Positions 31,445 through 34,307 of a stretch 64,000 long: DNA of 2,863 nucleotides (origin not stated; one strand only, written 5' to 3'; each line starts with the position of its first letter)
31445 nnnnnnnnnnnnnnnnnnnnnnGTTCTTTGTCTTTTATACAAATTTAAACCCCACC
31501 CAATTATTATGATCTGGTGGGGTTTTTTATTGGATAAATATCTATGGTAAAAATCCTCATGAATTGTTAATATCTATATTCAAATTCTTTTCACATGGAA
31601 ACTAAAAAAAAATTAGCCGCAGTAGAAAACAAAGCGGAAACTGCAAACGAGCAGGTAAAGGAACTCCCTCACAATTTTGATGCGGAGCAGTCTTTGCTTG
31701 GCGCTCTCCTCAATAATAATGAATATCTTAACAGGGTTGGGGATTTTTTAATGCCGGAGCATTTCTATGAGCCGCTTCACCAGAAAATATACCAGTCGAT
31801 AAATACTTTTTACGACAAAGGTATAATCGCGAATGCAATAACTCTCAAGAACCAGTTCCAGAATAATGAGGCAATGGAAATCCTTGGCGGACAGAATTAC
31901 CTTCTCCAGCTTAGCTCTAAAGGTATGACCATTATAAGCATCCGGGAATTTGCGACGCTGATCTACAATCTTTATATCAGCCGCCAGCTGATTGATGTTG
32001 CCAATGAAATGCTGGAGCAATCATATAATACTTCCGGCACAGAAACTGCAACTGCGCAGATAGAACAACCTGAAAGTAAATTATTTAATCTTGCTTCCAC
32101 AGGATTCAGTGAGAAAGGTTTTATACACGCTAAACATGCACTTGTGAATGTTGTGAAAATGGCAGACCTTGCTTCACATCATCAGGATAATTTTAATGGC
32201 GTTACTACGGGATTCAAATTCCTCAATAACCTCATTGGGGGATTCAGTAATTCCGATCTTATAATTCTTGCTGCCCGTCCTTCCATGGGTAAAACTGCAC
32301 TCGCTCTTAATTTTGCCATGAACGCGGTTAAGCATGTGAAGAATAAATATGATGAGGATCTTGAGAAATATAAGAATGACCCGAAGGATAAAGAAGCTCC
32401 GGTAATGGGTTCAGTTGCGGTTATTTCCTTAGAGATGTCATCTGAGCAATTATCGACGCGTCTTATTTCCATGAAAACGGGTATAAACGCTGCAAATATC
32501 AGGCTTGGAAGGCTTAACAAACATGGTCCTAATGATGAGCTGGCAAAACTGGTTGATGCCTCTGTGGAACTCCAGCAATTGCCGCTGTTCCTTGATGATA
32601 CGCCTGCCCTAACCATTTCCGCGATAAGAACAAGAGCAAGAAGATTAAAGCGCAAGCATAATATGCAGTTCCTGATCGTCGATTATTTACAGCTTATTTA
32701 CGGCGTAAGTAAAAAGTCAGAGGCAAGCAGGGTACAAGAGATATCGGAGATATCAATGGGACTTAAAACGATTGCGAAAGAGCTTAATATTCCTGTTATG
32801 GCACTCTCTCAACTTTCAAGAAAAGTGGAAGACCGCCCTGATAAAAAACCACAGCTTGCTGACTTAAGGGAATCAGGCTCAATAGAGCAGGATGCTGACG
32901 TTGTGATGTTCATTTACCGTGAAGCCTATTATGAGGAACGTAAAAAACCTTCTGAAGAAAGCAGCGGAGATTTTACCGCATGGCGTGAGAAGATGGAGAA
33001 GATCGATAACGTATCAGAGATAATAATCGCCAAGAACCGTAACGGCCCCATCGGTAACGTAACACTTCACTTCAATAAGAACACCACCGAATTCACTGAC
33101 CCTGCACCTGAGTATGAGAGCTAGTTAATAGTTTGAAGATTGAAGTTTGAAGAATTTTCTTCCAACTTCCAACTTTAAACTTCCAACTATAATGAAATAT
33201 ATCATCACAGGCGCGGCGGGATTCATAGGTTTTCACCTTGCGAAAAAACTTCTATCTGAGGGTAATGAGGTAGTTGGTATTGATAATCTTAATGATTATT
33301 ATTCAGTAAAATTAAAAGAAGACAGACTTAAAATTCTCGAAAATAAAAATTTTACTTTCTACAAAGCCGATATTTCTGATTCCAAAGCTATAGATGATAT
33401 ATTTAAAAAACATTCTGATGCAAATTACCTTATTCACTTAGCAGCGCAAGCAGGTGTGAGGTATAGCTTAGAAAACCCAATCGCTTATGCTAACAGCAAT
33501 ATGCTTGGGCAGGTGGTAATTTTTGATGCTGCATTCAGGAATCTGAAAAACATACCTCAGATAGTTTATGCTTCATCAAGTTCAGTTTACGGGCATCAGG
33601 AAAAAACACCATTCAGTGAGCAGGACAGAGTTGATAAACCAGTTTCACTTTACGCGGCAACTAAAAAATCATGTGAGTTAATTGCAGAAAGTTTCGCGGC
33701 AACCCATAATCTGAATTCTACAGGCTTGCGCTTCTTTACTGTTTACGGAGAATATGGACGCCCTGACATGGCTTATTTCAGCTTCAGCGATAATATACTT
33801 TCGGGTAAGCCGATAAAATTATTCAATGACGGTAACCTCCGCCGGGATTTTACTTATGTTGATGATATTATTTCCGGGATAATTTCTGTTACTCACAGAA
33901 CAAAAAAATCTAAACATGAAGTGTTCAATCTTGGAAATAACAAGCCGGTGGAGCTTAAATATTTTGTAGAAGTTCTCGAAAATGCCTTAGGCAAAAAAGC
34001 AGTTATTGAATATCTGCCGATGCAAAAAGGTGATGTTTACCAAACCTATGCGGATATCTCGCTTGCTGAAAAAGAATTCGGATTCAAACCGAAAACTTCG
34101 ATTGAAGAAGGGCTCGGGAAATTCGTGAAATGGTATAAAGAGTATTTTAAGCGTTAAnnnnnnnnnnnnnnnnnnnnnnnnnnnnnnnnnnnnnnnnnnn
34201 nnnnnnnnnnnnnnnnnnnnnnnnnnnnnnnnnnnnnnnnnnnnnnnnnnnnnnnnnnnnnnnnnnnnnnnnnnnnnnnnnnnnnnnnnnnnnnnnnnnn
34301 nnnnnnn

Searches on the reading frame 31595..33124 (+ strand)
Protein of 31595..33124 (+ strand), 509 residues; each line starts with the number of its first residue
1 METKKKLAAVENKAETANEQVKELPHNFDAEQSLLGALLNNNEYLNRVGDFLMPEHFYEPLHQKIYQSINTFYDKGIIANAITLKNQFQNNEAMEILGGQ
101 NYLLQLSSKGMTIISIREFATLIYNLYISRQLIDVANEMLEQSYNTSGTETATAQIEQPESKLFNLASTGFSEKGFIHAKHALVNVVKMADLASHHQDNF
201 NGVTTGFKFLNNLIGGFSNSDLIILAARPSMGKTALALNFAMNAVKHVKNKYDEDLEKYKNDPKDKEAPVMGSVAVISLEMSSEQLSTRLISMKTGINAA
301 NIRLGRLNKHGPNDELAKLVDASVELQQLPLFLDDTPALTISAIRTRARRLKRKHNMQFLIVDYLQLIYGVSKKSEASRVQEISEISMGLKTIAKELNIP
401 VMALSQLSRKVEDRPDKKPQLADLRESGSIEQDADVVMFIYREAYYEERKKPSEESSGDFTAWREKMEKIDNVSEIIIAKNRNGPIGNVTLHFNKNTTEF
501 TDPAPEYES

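Call 55: search_protein_families(library=pfam, proteins=[window:31595-33124:+], max_evalue=0.01)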
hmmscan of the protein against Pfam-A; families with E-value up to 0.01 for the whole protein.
window:31595-33124:+ (509 aa): 4 families
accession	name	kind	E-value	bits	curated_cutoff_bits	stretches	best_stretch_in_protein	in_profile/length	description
PF03796.21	DnaB_C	-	2e-97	326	27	1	202-502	1-255/255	DnaB-like helicase C terminal domain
PF00772.26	DnaB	-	3.8e-25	88.3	23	1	24-124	2-102/103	DnaB-like helicase N terminal domain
PF13481.12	AAA_25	-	4.9e-12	46.3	27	1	199-407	11-190/195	AAA domain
PF06745.19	ATPase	-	0.009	15.8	26.6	0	203-247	1-46/231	KaiC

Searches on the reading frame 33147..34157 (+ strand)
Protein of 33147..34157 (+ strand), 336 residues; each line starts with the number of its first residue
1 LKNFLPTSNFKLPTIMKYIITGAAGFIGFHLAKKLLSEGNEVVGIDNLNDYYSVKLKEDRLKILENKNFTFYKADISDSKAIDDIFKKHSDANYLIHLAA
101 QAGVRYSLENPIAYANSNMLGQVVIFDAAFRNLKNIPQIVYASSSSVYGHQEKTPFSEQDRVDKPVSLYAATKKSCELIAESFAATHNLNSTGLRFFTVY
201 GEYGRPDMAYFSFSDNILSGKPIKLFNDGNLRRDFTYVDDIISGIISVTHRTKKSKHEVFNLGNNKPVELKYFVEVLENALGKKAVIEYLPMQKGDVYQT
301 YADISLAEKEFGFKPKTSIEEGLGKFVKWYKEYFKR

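Call 55: search_protein_families(library=pfam, proteins=[window:33147-34157:+], max_evalue=0.01)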
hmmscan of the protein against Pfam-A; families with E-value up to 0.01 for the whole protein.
window:33147-34157:+ (336 aa): 10 families
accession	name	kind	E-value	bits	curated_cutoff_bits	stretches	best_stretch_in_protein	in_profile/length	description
PF01370.27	Epimerase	-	8.9e-56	189.4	20.9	1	19-263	2-240/240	NAD dependent epimerase/dehydratase family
PF16363.11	GDP_Man_Dehyd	-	1.6e-52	179.5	27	1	19-323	1-329/332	GDP-mannose 4,6 dehydratase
PF01073.25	3Beta_HSD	-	9.6e-17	61.3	22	1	19-282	1-269/280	3-beta hydroxysteroid dehydrogenase/isomerase family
PF04321.23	RmlD_sub_bind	-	5.7e-15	55.6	27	1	16-268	1-218/287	RmlD substrate binding domain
PF02719.21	Polysacc_synt_2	-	9e-12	45.2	20.2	1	19-277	2-243/293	Polysaccharide biosynthesis protein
PF00106.31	adh_short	-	7.4e-07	29.3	26.6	1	19-144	4-136/195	short chain dehydrogenase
PF07993.18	NAD_binding_4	-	1.3e-05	24.9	20.1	1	20-201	1-209/258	Male sterility protein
PF08659.16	KR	-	0.00052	20.4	22.6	1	18-93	3-79/180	KR domain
PF05368.20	NmrA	-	0.0048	17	27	0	19-131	6-96/298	NmrA-like family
PF13561.12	adh_short_C2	-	0.0064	16.5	27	0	22-104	1-84/236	Enoyl-(Acyl carrier protein) reductase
